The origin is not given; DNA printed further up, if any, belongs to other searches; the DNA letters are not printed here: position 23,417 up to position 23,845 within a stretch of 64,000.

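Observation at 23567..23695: Unannotated 42-aa desulforedoxin gene between the membrane protein and the YceI gene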

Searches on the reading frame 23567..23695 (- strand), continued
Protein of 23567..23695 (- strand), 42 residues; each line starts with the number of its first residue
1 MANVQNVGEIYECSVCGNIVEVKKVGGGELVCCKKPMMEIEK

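Call 23: search_protein_families(library=pfam, alignment_id=A3, max_evalue=0.0001)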
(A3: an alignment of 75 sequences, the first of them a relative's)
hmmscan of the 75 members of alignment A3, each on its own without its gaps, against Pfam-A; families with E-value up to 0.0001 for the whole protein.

A. member 1, L011:6151-6507:+ (118 aa): 1 family
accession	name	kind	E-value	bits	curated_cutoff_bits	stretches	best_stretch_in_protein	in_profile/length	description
PF01925.25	TauE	-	2e-22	80.5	32.6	1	6-115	129-237/237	Sulfite exporter TauE/SafE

B. families by the number of members that match (of 75 scanned): 78 families (the first 25 are shown)
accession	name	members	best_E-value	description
PF00210.30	Ferritin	9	1.4e-45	Ferritin-like domain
PF02915.23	Rubrerythrin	7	1.5e-32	Rubrerythrin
PF01370.27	Epimerase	5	9.9e-39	NAD dependent epimerase/dehydratase family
PF02777.23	Sod_Fe_C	5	3.3e-38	Iron/manganese superoxide dismutases, C-terminal domain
PF01451.26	LMWPc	5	3.7e-21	Low molecular weight phosphotyrosine protein phosphatase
PF16363.11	GDP_Man_Dehyd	5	4.5e-18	GDP-mannose 4,6 dehydratase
PF21349.2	RUBY_RBDX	5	4.7e-14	Rubrerythrin, rubredoxin-like domain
PF02719.21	Polysacc_synt_2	5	3.1e-11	Polysaccharide biosynthesis protein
PF01073.25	3Beta_HSD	4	1.3e-26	3-beta hydroxysteroid dehydrogenase/isomerase family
PF07993.18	NAD_binding_4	4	3.1e-26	Male sterility protein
PF04321.23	RmlD_sub_bind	4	1.1e-19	RmlD substrate binding domain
PF13460.12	NAD_binding_10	4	4.5e-16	NAD(P)H-binding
PF05368.20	NmrA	4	1.5e-13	NmrA-like family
PF00534.26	Glycos_transf_1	3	4.3e-42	Glycosyl transferases group 1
PF13439.12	Glyco_transf_4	3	3e-39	Glycosyltransferase Family 4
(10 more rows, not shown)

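Call 26: search_protein_families(library=pfam, proteins=[L025:1151-1843:+, L071:496-1188:+, L022:6233-6937:+, L057:1438-1947:+, L062:5423-5914:+, L031:345-836:+, L039:481-879:+, L077:1228-1671:+, L084:6128-6544:+, L084:5245-5874:+], max_evalue=0.001)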
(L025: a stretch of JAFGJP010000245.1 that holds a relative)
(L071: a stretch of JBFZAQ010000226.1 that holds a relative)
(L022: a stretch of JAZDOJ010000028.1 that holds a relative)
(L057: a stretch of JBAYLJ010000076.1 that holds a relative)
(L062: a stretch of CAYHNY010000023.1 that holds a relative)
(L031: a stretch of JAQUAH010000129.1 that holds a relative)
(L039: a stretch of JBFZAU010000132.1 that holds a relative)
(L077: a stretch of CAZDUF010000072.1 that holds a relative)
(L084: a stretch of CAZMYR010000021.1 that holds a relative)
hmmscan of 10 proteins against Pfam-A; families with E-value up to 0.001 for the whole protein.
L025:1151-1843:+ (230 aa): 3 families
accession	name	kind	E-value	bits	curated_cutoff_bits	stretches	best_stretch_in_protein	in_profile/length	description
PF00578.27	AhpC-TSA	-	5.2e-35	120.5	26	1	14-150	1-123/124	AhpC/TSA family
PF08534.16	Redoxin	-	1.1e-15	58.2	26.6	1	15-163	3-142/148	Redoxin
PF10417.14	1-cysPrx_C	-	2.1e-12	47.2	21.1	1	172-200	2-31/41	C-terminal domain of 1-Cys peroxiredoxin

L071:496-1188:+ (230 aa): 3 families
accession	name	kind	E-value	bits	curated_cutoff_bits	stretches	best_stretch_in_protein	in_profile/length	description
PF00578.27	AhpC-TSA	-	1.6e-31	109.3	26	1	14-150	1-123/124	AhpC/TSA family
PF10417.14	1-cysPrx_C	-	3.1e-12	46.7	21.1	1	171-206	1-37/41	C-terminal domain of 1-Cys peroxiredoxin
PF08534.16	Redoxin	-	2.4e-10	40.8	26.6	1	15-143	3-123/148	Redoxin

L022:6233-6937:+ (234 aa): 2 families
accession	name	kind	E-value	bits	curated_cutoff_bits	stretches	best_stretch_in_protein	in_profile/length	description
PF00535.33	Glycos_transf_2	-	7.4e-32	111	23.3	1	10-171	1-165/168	Glycosyl transferase family 2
PF10111.15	Glyco_tranf_2_2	-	9.2e-06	25.8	27.3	1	10-103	1-99/276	Glycosyltransferase like family 2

L057:1438-1947:+ (169 aa): 2 families
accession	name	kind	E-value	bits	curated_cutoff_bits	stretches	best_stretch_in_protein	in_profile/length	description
PF00210.30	Ferritin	-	2.1e-24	86.5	24.5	1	22-164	3-142/142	Ferritin-like domain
PF02915.23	Rubrerythrin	-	5.5e-05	24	22.8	0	107-160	2-55/137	Rubrerythrin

L062:5423-5914:+ (163 aa): 1 family
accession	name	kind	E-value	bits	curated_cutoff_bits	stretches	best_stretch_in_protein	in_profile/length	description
PF00210.30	Ferritin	-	1.6e-44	151.7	24.5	1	9-145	2-142/142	Ferritin-like domain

L031:345-836:+ (163 aa): 1 family
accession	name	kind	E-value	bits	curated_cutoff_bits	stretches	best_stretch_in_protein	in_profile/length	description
PF00210.30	Ferritin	-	1.4e-45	155.1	24.5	1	8-143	1-140/142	Ferritin-like domain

L039:481-879:+ (132 aa): 1 family
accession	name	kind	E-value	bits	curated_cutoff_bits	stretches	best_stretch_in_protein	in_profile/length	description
PF07883.17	Cupin_2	-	5.7e-14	52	27.2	1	32-102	2-70/70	Cupin domain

L077:1228-1671:+ (147 aa): 3 families
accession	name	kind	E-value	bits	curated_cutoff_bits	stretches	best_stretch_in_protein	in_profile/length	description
PF00210.30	Ferritin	-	3.9e-08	33.8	24.5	1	13-112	5-109/142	Ferritin-like domain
PF02915.23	Rubrerythrin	-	2.9e-06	28.1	22.8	1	13-140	4-132/137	Rubrerythrin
PF13668.12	Ferritin_2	-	5.4e-05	23.8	24.7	0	12-69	6-66/138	Ferritin-like domain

L084:6128-6544:+ (138 aa): 0 families

L084:5245-5874:+ (209 aa): 2 families
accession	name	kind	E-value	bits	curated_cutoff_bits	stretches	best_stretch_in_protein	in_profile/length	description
PF02525.22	Flavodoxin_2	-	1.8e-42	145.7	27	1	2-199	1-192/198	Flavodoxin-like fold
PF03358.20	FMN_red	-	2.1e-09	37.6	24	1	3-142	2-114/152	NADPH-dependent FMN reductase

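Call 55: predict_structure(alignment_id=A4)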
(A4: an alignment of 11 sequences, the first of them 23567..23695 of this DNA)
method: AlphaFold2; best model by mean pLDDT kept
length: 42 residues; sequences in the alignment: 11
mean_pLDDT: 84.7   pTM: 0.59
mean pLDDT of the five models: 84.7, 84.0, 82.8, 78.6, 76.7
residues with pLDDT >= 90: 18; 70-90: 20; 50-70: 4; < 50: 0
segments of 3 or more residues with pLDDT < 50: none
pLDDT, mean of each block of 10 residues (from residue 1): 76 92 84 91 63
secondary structure, 60 per line:
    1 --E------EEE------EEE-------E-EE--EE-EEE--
elements in order: E10-12 E19-21 E38-40

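Call 59: fold_search(model_id=the predicted structure, library=pdb)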
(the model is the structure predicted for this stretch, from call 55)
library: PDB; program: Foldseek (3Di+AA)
matches with E <= 10: 224; with E <= 0.001: 1
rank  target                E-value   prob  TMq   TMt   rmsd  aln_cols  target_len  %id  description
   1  1dxg_A                6.2e-04  1.00  0.80  0.93   0.8        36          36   44  CRYSTAL STRUCTURE OF DESULFOREDOXIN FROM DESULFOVIBRIO GIGAS AT 1.8 A RESOLUTION (released 1997-11-12)
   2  1dfx                  1.5e-03  1.00  0.81  0.29   1.1        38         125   50  DESULFOFERRODOXIN FROM DESULFOVIBRIO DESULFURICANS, ATCC 27774 (released 1998-10-14)
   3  2ji2_A                6.4e-03  1.00  0.84  0.30   1.1        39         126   46  X-ray structure of E114A mutant of superoxide reductase from Desulfoarculus baarsii in the native, reduced form (released 2007-05-01)
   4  1vzg_A                6.4e-03  1.00  0.80  0.29   1.1        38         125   47  Structure of superoxide reductase bound to ferrocyanide and active site expansion upon X-ray induced photoreduction (released 2004-08-27)
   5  2ji2_B                7.8e-03  1.00  0.83  0.29   1.0        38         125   47  X-ray structure of E114A mutant of superoxide reductase from Desulfoarculus baarsii in the native, reduced form (released 2007-05-01)
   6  2ji1_A                1.2e-02  1.00  0.82  0.29   1.0        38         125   47  X-ray structure of wild-type superoxide reductase from Desulfoarculus baarsii (released 2007-05-01)
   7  8kg6_4                8.3e-01  0.30  0.48  0.04   8.3        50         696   18  Yeast replisome in state I (released 2023-12-06)
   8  6xtx_4                1.2e+00  0.28  0.54  0.05   9.9        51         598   20  CryoEM structure of human CMG bound to ATPgammaS and DNA (released 2020-05-27)
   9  6rxs_A                1.3e+00  0.16  0.36  0.10   4.3        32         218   19  Crystal structure of CobB Ac3(A76G,Y92A, I131L, V187Y) in complex with H4K16-Acetyl peptide (released 2020-04-15)
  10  9lxd_4                1.4e+00  0.20  0.48  0.04   7.7        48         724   14  Structure of DNA-free MCM SH at 3.2 Angstroms resolution (released 2026-02-18)
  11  1nnq_A                1.7e+00  0.21  0.47  0.15   5.2        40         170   18  rubrerythrin from Pyrococcus furiosus Pfu-1210814 (released 2004-03-02)
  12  4af1                  1.7e+00  0.21  0.45  0.07   3.3        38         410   21  Archeal Release Factor aRF1 (released 2013-03-20)
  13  8kg8_4                1.7e+00  0.20  0.49  0.05   7.6        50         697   18  Yeast replisome in state II (released 2023-12-06)
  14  6wgg_4                1.7e+00  0.15  0.47  0.05   8.2        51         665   18  Atomic model of pre-insertion mutant OCCM-DNA complex(ORC-Cdc6-Cdt1-Mcm2-7 with Mcm6 WHD truncation) (released 2020-07-15)
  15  6rxj_A                1.7e+00  0.14  0.37  0.10   4.1        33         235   18  Crystal structure of CobB wt in complex with H4K16-Acetyl peptide (released 2020-04-15)
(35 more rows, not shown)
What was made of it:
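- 23567..23695 (-): Desulforedoxin (Dx) coding sequence: 42 aa plus TAG stop. The four metal-ligand cysteines are C13, C16, C32 and C33. AF2 model at 0.8 A rmsd to 1dxg_A (calls 55, 59).
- On Desulforedoxin (stand-alone Dx; Pfam PF06397 Desulfoferrod_N, NCBIfam TIGR00319 desulf_FeS4): The best PDB match is 1dxg_A: rmsd 0.8 A over 36 residues, TM 0.93 normalised to the target (calls 55, 59).
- The AF2 model (pLDDT 84.7) has 1dxg_A as top Foldseek hit: rmsd 0.8 A over 36 residues, TM 0.93 normalised to the target (calls 55, 59).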

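Call 65: search_protein_representatives(alignment_id=A4)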
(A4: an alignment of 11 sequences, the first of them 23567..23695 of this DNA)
Query: 11 sequences, 42 profile positions. Proteins with E-value up to 0.001 (for the whole library): 1017; up to 1e-10: 132; up to 1e-30: 0. The best 150 are listed.
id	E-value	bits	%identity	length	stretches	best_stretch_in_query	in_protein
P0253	9.6e-20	85.9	-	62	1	1-40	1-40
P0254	3.6e-19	84.1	-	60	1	1-40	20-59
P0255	5.6e-19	83.5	-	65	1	1-41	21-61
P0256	8.7e-19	82.9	-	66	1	1-41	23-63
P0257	9.8e-19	82.7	-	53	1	1-42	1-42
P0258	1.1e-18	82.6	-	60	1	1-41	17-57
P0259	7.1e-18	79.9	-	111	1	1-42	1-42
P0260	6.8e-17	76.8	-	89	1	1-40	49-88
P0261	7.0e-17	76.8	-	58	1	3-41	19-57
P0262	1.6e-16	75.6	-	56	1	1-41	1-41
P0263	1.2e-15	72.8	-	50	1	5-41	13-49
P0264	2.3e-15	71.9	-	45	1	6-39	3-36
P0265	2.9e-15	71.6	-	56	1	1-41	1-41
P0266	2.9e-15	71.6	-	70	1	1-41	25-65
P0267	3.7e-15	71.3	-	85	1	1-39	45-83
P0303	1.6e-12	62.8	-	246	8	4-28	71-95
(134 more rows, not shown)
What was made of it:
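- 1,017 clusters at 50% identity match the family profile (call 65).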
